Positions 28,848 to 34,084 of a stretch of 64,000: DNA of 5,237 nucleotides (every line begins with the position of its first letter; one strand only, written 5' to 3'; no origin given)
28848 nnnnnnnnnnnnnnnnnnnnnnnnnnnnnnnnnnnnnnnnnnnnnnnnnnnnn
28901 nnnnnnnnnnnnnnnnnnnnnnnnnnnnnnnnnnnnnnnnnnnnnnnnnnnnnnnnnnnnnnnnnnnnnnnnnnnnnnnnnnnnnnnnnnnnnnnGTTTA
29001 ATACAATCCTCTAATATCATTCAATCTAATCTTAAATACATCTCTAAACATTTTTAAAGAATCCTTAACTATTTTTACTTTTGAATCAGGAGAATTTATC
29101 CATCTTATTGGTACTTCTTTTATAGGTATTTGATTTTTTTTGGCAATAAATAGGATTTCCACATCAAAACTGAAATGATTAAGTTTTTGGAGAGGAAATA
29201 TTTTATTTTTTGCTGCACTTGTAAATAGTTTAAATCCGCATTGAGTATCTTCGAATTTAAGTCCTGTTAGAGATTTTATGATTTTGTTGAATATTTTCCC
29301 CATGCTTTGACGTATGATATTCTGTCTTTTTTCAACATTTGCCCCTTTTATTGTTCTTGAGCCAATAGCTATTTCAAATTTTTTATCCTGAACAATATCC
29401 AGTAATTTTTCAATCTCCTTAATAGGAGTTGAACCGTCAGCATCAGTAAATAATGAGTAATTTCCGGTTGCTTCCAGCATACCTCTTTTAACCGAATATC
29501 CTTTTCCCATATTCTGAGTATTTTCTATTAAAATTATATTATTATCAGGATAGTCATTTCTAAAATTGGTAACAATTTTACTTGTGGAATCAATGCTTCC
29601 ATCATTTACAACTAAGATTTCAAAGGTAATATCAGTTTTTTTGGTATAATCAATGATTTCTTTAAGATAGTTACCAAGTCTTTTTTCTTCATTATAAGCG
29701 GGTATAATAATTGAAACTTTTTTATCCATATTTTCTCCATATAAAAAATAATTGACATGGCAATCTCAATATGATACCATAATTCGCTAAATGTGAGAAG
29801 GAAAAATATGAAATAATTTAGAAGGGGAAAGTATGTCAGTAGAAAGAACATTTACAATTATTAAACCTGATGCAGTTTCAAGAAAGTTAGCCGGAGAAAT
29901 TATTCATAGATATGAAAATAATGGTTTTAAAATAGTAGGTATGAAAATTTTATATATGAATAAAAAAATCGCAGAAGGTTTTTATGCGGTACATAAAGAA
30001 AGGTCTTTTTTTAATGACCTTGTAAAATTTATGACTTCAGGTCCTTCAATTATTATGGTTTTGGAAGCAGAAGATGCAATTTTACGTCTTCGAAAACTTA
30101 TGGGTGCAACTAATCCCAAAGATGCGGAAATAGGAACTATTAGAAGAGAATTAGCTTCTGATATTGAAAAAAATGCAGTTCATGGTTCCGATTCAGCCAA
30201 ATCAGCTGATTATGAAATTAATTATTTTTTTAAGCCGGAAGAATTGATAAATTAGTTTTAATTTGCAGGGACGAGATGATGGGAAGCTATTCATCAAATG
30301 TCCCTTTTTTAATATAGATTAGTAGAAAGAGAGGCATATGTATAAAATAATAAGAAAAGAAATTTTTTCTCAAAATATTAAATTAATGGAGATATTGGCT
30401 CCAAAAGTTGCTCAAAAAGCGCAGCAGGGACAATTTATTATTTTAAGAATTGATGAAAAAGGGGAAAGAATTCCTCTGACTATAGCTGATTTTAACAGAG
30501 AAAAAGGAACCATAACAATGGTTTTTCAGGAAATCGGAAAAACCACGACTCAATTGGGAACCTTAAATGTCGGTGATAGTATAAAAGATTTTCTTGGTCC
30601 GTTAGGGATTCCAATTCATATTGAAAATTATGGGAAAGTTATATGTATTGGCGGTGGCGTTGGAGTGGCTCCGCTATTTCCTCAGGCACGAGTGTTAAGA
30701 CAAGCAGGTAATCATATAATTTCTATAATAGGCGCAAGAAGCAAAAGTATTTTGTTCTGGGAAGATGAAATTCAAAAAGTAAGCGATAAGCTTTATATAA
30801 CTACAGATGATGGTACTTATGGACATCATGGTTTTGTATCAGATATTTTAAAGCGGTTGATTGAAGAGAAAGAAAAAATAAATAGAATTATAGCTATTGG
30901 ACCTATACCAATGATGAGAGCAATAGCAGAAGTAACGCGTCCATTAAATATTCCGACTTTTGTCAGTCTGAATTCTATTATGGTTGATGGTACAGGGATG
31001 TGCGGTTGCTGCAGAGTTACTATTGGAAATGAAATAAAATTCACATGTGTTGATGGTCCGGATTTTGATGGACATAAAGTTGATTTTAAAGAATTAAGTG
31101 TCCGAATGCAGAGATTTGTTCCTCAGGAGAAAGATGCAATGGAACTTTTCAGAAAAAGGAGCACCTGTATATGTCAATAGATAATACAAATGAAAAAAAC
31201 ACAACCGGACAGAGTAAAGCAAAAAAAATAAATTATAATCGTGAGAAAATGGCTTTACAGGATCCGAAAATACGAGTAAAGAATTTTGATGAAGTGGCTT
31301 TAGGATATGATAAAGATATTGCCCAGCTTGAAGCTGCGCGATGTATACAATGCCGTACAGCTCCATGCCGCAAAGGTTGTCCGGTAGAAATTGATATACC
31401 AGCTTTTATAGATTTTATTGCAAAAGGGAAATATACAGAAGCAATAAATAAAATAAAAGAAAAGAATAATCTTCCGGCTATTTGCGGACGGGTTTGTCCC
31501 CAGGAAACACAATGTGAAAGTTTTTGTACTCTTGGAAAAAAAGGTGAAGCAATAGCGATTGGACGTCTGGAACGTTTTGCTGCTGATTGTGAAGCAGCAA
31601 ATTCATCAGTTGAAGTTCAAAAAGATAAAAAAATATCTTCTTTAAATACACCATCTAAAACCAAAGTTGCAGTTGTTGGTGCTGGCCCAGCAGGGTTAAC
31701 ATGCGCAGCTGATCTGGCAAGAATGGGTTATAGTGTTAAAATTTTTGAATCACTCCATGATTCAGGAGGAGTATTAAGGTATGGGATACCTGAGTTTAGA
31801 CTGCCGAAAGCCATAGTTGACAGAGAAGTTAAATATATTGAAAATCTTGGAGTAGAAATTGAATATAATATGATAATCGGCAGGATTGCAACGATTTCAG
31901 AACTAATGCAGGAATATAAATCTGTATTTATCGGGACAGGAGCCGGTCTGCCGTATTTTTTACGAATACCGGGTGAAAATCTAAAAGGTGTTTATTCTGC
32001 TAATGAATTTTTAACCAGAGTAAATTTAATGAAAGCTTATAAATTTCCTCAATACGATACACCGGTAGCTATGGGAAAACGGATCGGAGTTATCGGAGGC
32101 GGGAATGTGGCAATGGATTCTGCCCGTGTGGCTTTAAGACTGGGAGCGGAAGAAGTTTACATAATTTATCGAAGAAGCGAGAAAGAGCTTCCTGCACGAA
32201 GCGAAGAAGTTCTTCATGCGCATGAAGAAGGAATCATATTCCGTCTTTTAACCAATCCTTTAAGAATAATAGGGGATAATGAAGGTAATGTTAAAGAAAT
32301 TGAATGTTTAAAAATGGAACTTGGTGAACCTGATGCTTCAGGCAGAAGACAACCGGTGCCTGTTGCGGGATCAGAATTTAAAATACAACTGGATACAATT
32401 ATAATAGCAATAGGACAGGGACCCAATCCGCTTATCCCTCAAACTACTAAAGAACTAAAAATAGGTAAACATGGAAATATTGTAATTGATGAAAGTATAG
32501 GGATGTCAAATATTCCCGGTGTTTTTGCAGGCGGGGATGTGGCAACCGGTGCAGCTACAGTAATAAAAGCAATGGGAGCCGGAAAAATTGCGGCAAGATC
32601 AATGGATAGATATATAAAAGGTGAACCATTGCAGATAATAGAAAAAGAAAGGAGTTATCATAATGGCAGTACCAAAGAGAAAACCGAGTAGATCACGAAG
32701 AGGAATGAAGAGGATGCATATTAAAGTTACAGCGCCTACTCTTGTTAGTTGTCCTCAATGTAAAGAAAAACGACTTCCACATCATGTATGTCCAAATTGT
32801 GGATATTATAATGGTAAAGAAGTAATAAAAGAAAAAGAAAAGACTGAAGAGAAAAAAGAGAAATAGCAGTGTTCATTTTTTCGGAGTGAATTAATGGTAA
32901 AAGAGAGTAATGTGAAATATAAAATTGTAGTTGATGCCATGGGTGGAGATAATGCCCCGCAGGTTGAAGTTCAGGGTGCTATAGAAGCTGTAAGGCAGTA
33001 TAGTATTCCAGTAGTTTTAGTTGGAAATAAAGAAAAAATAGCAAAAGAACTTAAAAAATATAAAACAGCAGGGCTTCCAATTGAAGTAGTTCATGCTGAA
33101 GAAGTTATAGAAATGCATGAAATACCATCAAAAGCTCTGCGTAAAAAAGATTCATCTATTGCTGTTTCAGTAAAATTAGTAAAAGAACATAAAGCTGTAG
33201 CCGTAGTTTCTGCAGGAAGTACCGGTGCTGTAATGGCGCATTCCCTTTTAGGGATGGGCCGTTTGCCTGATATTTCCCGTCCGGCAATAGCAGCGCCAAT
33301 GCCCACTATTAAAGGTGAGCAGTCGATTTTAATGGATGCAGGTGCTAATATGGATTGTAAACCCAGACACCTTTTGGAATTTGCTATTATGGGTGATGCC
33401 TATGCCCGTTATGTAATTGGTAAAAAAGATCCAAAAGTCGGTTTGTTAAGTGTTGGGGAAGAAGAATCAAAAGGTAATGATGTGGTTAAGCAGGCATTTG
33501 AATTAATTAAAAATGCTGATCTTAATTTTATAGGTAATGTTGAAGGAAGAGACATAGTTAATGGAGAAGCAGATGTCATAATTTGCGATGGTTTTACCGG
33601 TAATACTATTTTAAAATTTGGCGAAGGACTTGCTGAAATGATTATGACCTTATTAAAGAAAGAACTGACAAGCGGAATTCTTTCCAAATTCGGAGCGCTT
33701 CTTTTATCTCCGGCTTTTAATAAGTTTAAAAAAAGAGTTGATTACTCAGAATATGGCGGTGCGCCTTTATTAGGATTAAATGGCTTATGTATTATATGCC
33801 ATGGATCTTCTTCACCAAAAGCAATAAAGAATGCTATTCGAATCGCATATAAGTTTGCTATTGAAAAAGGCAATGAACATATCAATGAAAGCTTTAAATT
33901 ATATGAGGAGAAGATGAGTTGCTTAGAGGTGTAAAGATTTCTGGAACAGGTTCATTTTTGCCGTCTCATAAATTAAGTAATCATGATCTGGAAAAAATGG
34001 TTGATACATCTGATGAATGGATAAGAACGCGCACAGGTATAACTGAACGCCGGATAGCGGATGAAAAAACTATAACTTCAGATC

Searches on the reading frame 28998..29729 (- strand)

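Call 20: search_protein_families(library=pfam, proteins=[window:28998-29729:-], max_evalue=0.001)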
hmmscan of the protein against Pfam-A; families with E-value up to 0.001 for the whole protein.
window:28998-29729:- (243 aa): 3 families
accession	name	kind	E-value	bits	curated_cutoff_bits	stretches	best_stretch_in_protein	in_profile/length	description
PF00535.33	Glycos_transf_2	-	7.8e-29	101.2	23.3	1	6-170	1-160/168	Glycosyl transferase family 2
PF10111.15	Glyco_tranf_2_2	-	7.4e-11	42.5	27.3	1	6-122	1-115/276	Glycosyltransferase like family 2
PF13641.12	Glyco_tranf_2_3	-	9.9e-08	32.7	27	1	5-121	3-119/230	Glycosyltransferase like family 2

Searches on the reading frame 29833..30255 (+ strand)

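Call 20: search_protein_families(library=pfam, proteins=[window:29833-30255:+], max_evalue=0.001)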
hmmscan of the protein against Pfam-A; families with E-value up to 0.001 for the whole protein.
window:29833-30255:+ (140 aa): 1 family
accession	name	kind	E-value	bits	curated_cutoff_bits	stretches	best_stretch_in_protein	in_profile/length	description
PF00334.24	NDK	-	1.3e-55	187.3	27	1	4-137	1-134/135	Nucleoside diphosphate kinase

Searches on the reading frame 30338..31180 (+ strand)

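Call 20: search_protein_families(library=pfam, proteins=[window:30338-31180:+], max_evalue=0.001)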
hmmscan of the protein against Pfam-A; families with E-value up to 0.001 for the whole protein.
window:30338-31180:+ (280 aa): 2 families
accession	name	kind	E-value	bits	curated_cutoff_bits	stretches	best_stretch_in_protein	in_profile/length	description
PF10418.14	DHODB_Fe-S_bind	-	6.4e-12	45.4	23.9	1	212-249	1-41/41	Iron-sulfur cluster binding domain of dihydroorotate dehydrogenase B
PF00175.26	NAD_binding_1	-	0.0004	21.5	22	1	104-197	2-108/109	Oxidoreductase NAD-binding domain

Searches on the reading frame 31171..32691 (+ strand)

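Call 20: search_protein_families(library=pfam, proteins=[window:31171-32691:+], max_evalue=0.001)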
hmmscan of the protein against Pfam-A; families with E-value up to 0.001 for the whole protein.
window:31171-32691:+ (506 aa): 15 families
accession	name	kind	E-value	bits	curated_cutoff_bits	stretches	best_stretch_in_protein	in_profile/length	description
PF14691.11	Fer4_20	-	1.4e-40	138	25.8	1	35-144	1-111/113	Dihydroprymidine dehydrogenase domain II, 4Fe-4S cluster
PF07992.20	Pyr_redox_2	-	1.2e-35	123.8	26.1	1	165-471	2-291/291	Pyridine nucleotide-disulphide oxidoreductase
PF13738.12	Pyr_redox_3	-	1.2e-10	41.6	30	0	250-454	126-304/305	Pyridine nucleotide-disulphide oxidoreductase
PF00070.33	Pyr_redox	-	2.1e-10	41.4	22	1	304-378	1-78/82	Pyridine nucleotide-disulphide oxidoreductase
PF13450.12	NAD_binding_8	-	2.3e-08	34.6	21.9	1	168-203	1-36/68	NAD(P)-binding Rossmann-like domain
PF01262.27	AlaDh_PNT_C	-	4e-07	30.1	23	0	159-194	22-59/214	Alanine dehydrogenase/PNT, C-terminal domain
PF01946.23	Thi4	-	7.7e-06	25.8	26.2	1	158-230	12-84/235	Thi4 family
PF01134.28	GIDA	-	0.0001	21.9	22.1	1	165-195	1-31/391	Glucose inhibited division protein A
PF02826.25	2-Hacid_dh_C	-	0.00013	21.8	25.1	0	298-339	32-73/178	D-isomer specific 2-hydroxyacid dehydrogenase, NAD binding domain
PF03486.20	HI0933_like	-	0.0002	21.4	50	1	165-197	2-34/244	HI0933-like protein Rossmann domain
PF01266.30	DAO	-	0.0002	21.4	27.9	1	165-194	1-30/353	FAD dependent oxidoreductase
PF01494.25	FAD_binding_3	-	0.0003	20.6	22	1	163-196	1-34/349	FAD binding domain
PF00890.30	FAD_binding_2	-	0.00032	20.4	20.4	1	166-200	2-36/414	FAD binding domain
PF03807.23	F420_oxidored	-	0.00051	21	21.6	0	304-346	1-43/94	NADP oxidoreductase coenzyme F420-dependent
PF12831.13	FAD_oxidored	-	0.0006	19.6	27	1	166-202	2-38/416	FAD dependent oxidoreductase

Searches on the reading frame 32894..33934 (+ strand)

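Call 20: search_protein_families(library=pfam, proteins=[window:32894-33934:+], max_evalue=0.001)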
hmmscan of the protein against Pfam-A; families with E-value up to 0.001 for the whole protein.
window:32894-33934:+ (346 aa): 1 family
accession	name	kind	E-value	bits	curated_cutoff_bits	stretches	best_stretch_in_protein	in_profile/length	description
PF02504.20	FA_synthesis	-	1.2e-115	386.5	29.1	1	10-322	2-317/324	Fatty acid synthesis protein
